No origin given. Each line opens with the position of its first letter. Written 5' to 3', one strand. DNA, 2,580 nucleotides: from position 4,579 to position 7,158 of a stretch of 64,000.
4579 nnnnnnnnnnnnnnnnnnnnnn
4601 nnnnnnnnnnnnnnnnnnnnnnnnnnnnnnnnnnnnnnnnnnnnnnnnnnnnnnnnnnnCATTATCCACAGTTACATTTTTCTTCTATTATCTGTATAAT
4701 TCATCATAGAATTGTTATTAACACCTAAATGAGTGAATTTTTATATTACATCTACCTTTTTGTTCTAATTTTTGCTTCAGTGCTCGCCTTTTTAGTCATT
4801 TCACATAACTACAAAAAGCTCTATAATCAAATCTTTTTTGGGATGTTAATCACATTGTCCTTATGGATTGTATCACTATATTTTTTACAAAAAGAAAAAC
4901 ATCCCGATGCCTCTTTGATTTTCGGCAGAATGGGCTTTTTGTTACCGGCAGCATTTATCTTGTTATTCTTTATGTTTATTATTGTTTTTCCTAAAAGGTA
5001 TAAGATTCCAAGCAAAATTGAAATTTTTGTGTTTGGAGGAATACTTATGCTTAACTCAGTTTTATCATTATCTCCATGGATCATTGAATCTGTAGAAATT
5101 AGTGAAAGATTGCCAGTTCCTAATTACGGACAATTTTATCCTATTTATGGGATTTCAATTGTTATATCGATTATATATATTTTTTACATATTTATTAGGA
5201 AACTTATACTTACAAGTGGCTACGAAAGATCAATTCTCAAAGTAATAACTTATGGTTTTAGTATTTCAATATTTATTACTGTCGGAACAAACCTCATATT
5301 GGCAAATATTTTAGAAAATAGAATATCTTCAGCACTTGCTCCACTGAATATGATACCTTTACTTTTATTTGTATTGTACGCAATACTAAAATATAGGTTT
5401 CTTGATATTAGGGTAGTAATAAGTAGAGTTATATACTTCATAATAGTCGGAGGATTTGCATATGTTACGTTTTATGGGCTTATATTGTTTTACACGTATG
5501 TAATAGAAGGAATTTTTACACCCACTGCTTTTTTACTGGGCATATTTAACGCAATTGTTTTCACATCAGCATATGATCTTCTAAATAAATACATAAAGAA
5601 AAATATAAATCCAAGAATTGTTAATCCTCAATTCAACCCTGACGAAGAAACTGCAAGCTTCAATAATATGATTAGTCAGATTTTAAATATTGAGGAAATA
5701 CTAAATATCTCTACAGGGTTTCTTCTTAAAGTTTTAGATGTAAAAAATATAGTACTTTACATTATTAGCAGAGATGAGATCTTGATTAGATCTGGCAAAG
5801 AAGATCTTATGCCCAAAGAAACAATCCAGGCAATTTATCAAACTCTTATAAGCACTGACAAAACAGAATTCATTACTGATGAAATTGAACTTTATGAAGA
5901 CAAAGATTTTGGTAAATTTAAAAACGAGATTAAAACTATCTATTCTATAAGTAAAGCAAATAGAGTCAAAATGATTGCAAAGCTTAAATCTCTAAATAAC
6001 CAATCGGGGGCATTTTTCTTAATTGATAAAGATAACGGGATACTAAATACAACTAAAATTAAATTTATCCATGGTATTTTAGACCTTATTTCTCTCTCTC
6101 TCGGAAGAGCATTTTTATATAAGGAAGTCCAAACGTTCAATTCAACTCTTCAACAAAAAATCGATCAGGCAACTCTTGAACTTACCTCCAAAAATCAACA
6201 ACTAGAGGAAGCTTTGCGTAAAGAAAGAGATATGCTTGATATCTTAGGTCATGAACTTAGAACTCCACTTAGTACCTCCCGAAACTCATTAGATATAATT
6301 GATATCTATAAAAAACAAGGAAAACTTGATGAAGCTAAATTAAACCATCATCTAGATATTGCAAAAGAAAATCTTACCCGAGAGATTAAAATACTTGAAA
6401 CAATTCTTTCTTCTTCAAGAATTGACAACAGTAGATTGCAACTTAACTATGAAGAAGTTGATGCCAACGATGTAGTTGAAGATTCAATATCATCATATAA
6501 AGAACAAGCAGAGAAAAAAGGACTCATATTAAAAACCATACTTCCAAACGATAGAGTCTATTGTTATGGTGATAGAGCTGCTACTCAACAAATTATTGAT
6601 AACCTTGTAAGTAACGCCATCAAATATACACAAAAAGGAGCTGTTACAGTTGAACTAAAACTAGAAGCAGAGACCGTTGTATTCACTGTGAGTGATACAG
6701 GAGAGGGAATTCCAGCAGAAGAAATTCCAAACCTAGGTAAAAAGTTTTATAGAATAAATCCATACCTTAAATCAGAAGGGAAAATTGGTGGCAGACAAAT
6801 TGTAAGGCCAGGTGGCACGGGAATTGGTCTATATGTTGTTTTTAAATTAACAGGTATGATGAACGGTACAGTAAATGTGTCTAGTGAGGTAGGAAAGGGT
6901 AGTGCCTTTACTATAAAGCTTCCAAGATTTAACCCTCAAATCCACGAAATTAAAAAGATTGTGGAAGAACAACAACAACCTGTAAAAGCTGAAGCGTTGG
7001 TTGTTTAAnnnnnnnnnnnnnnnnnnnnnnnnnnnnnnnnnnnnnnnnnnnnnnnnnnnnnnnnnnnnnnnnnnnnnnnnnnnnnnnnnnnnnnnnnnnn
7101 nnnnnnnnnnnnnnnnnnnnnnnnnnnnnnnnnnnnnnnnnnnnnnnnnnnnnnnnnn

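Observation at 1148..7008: Regulatory module: three paralogous XRE-HTH regulators with a C-terminal domain of about 170 aa, a 359-aa orphan protein and a sensor histidine kinase, directly upstream of the giant hydrolase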

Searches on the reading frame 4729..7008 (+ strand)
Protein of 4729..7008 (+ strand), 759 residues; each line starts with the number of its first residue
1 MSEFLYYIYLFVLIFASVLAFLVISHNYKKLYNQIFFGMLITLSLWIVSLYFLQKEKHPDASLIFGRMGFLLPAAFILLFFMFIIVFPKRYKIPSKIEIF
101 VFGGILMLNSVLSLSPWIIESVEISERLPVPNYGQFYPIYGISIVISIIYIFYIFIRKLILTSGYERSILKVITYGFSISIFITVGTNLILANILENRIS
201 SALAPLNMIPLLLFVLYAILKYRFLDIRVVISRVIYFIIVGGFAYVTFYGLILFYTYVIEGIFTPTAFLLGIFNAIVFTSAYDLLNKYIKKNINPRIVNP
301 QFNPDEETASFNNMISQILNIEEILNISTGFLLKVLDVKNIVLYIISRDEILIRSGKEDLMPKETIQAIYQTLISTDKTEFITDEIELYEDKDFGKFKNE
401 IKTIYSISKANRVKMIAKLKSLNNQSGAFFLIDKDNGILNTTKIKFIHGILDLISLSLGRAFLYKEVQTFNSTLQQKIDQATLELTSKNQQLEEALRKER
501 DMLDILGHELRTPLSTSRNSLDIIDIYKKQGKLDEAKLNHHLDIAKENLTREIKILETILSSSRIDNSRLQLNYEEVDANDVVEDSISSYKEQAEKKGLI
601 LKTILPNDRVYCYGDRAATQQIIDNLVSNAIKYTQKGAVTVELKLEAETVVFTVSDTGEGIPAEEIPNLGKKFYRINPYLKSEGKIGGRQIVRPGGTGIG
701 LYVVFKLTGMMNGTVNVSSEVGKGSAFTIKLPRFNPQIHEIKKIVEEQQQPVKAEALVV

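Call 3: search_protein_families(library=pfam, proteins=[window:4729-7008:+], max_evalue=1)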
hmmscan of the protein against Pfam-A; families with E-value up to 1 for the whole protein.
window:4729-7008:+ (759 aa): 6 families
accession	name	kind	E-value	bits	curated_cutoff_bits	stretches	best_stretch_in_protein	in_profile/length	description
PF02518.31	HATPase_c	-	2e-26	93.1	26.4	1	614-733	1-109/111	Histidine kinase-, DNA gyrase B-, and HSP90-like ATPase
PF00512.31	HisKA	-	6.8e-05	23.3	26.9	1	500-567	3-65/66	His Kinase A (phospho-acceptor) domain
PF16927.11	HisKA_7TM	-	7.6e-05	23.1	28.6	1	9-227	2-222/224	N-terminal 7TM region of histidine kinase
PF13581.12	HATPase_c_2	-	0.00026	21.5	27.4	1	625-699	38-102/127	Histidine kinase-like ATPase domain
PF13589.12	HATPase_c_3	-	0.042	14.3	25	1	623-688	7-71/137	Histidine kinase-, DNA gyrase B-, and HSP90-like ATPase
PF20531.3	DUF6746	-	0.24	11.8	27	0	461-500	20-63/124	Family of unknown function (DUF6746)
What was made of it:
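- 4729..7008 (+): sensor histidine kinase: ~9 TM helices (1-285), GAF (~296-473), HisKA, HATPase_c. No receiver domain. Pfam (call 3).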

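Call 4: search_protein_families(library=ncbifam, proteins=[window:4729-7008:+], max_evalue=1)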
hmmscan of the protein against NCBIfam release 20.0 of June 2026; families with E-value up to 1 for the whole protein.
window:4729-7008:+ (759 aa): 72 families (the best 25 are shown)
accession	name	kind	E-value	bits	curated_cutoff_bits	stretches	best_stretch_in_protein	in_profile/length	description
NF046044.1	PnpS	equivalog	2.6e-42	145.2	400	1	506-732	177-390/390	two-component system histidine kinase PnpS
NF033092.0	HK_WalK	equivalog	7.3e-37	127.2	725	1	498-732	371-593/594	cell wall metabolism sensor histidine kinase WalK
NF011874.0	PRK15347.1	equivalog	2.1e-36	125.4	852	1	466-735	365-616/921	two component system sensor kinase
TIGR02966.1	phoR_proteo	equivalog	2.9e-36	125.2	334.2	1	491-730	106-332/333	phosphate regulon sensor histidine kinase PhoR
NF041735.1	hist_kin_RppB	equivalog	1.3e-35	123.1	400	1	507-732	224-438/438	two-component system sensor histidine kinase RppB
TIGR02956.1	TMAO_torS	equivalog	6.3e-35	120.5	676.5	1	474-743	425-692/967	TMAO reductase system sensor histidine kinase/response regulator TorS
NF038297.2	hybrid_HK_HrmK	equivalog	1.3e-34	119.9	725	1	448-749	184-473/607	hybrid histidine kinase/response regulator HrmK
NF008099.0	PRK10841.1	equivalog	1e-33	116.2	920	1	493-750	464-707/949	two-component system sensor histidine kinase RcsC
NF006800.0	PRK09303.1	equivalog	1.1e-33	116.7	342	1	472-735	124-379/383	histidine kinase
NF040691.1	MtrAB_MtrB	equivalog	1.6e-32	113.2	450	1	474-734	246-493/507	MtrAB system histidine kinase MtrB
NF008302.0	PRK11091.1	equivalog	4.6e-32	111.1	838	1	488-752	272-523/779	aerobic respiration two-component sensor histidine kinase ArcB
NF047874.1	MASE3_PAS_HK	subfamily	7.4e-32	110.9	560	1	78-749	25-641/655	MASE3 domain-containing sensor histidine kinase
NF041947.1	LuxQ_Vibrio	equivalog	1.6e-30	105.7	1200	1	490-740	463-703/843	quorum-sensing autoinducer 2 sensor kinase/phosphatase LuxQ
NF041832.1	near_NosP_CTERM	subfamily_domain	3.3e-28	98.8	400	1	534-750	41-242/370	NahK/ErcS family hybrid sensor histidine kinase/response regulator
NF045901.1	HisKinLetSLeg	equivalog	3.5e-28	98.1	1650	1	474-743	265-528/906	two-component system sensor histidine kinase LetS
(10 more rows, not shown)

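Call 77: search_solved_structures(query=A6, max_evalue=0.001, show_alignments=0)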
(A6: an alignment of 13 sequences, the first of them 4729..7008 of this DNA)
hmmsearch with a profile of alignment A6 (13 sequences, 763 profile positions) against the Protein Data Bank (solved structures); distinct sequences matched with E-value up to 0.001: 70 (the best 60 are shown).
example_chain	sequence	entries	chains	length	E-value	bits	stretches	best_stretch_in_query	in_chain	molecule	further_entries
4jas_A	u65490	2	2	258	7.9e-38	133.7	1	497-753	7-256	Histidine kinase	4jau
5uht_A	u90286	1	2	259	3.4e-37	131.6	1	497-753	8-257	Sensor histidine kinase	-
2c2a_A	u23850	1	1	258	3.5e-37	131.6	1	498-753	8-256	SENSOR HISTIDINE KINASE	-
3dge_A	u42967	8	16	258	3.6e-37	131.5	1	497-753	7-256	Sensor protein | Histidine kinase | Sensor histidine kinase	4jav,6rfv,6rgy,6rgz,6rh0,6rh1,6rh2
5c93_A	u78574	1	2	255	1.2e-36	129.9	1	518-751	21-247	Histidine kinase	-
4i5s_A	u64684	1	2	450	1.4e-36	129.6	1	518-748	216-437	Putative histidine kinase CovS; VicK-like protein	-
4u7n_A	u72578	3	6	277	1.5e-36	129.5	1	518-751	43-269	Histidine protein kinase sensor protein | Histidine kinase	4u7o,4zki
6azr_A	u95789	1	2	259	5.2e-36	127.7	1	497-753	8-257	Sensor histidine kinase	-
8u4x_A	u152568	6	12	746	1.2e-35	126.5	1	504-744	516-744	histidine kinase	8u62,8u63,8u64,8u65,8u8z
6rh7_A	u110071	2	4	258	3.4e-35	125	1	500-753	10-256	Sensor histidine kinase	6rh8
7z8n_A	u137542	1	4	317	1.9e-33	119.2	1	469-743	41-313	Histidine kinase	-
6paj_A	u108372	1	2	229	1.3e-31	113.1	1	508-744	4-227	Sensor protein SrrB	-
3sl2_A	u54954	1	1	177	3.9e-30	108.3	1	605-756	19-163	Sensor histidine kinase yycG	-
9jfj_A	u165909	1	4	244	5.8e-24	87.9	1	583-747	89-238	Sensor histidine kinase ZraS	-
7cch_A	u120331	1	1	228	1.6e-23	86.5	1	518-743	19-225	AdeS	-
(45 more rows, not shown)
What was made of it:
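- On Two-component sensor histidine kinase (HisKA class): PDB kinase cores hit at E 8e-38 (call 77).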

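Call 89: search_protein_families(library=padloc, proteins=[window:4729-7008:+], max_evalue=0.01)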
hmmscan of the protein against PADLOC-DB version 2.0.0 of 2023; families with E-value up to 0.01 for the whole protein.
window:4729-7008:+ (759 aa): 0 families
